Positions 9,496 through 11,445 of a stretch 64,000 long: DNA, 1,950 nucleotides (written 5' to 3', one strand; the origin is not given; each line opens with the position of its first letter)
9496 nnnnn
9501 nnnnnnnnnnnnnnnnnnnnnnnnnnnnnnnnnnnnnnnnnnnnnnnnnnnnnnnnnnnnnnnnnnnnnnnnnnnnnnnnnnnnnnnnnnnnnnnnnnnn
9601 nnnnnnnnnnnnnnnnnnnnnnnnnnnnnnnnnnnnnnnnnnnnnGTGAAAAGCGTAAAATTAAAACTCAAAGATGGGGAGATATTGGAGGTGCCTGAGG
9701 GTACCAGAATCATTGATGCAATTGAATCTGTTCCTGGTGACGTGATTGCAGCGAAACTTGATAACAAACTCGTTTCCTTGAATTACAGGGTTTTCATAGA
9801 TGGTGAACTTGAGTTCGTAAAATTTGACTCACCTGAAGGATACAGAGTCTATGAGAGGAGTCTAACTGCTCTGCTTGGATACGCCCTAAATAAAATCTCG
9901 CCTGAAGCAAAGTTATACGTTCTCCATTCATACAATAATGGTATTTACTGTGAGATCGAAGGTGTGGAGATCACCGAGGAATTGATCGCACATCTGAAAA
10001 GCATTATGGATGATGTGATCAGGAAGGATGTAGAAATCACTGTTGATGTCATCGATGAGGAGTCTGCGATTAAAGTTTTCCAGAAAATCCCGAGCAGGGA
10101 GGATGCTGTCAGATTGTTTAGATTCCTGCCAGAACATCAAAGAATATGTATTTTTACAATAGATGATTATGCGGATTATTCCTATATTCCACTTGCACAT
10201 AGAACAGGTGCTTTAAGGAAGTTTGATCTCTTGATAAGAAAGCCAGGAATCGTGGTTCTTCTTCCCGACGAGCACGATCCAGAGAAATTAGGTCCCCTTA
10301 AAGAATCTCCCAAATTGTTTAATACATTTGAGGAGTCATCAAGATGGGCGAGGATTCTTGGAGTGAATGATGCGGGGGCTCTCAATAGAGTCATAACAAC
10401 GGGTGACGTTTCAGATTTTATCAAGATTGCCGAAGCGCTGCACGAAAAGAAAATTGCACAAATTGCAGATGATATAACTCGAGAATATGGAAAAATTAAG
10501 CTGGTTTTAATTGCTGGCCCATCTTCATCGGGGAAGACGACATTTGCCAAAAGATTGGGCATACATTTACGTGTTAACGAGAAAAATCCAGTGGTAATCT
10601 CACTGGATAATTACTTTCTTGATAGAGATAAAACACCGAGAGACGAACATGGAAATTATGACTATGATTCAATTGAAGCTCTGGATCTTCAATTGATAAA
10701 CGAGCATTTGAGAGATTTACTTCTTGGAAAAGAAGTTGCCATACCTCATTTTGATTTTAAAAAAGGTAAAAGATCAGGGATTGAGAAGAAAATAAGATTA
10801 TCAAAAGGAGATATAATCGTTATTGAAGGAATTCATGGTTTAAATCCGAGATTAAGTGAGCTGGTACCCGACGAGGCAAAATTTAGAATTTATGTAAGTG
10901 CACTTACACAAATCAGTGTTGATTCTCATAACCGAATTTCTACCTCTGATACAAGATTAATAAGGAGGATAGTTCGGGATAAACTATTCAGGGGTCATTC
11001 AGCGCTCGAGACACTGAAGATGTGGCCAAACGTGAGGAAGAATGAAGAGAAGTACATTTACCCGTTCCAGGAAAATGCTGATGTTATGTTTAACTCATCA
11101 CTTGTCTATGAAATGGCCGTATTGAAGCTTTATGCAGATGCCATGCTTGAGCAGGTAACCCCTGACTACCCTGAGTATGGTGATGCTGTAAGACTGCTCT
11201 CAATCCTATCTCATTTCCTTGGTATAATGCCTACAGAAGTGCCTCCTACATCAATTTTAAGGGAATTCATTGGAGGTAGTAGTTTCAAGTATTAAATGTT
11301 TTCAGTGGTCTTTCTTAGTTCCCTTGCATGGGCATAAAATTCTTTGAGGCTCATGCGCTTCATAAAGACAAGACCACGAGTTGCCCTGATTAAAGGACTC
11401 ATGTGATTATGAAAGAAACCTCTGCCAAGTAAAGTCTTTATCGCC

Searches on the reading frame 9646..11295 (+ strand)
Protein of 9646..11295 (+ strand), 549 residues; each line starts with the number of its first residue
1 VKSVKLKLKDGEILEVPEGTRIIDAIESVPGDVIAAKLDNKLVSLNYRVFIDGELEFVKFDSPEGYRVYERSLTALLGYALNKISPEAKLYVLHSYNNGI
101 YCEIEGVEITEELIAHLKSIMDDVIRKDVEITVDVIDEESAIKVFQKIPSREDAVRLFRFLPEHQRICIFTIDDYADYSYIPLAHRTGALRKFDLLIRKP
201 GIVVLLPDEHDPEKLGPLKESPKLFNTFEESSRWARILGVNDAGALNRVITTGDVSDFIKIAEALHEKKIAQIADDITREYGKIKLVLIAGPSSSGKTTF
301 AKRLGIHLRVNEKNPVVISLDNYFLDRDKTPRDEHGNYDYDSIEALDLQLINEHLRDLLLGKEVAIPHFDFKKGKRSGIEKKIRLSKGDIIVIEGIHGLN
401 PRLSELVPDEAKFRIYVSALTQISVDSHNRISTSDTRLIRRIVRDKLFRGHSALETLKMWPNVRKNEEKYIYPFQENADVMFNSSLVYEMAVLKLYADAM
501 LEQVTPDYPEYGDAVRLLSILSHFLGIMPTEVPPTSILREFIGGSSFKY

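Call 80: search_protein_families(library=pfam, proteins=[window:9646-11295:+], max_evalue=0.00001)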
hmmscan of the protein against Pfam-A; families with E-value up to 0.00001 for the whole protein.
window:9646-11295:+ (549 aa): 1 family
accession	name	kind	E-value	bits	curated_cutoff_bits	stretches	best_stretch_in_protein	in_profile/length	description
PF00485.24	PRK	-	9.7e-23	81.4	22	1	289-484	4-189/196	Phosphoribulokinase / Uridine kinase family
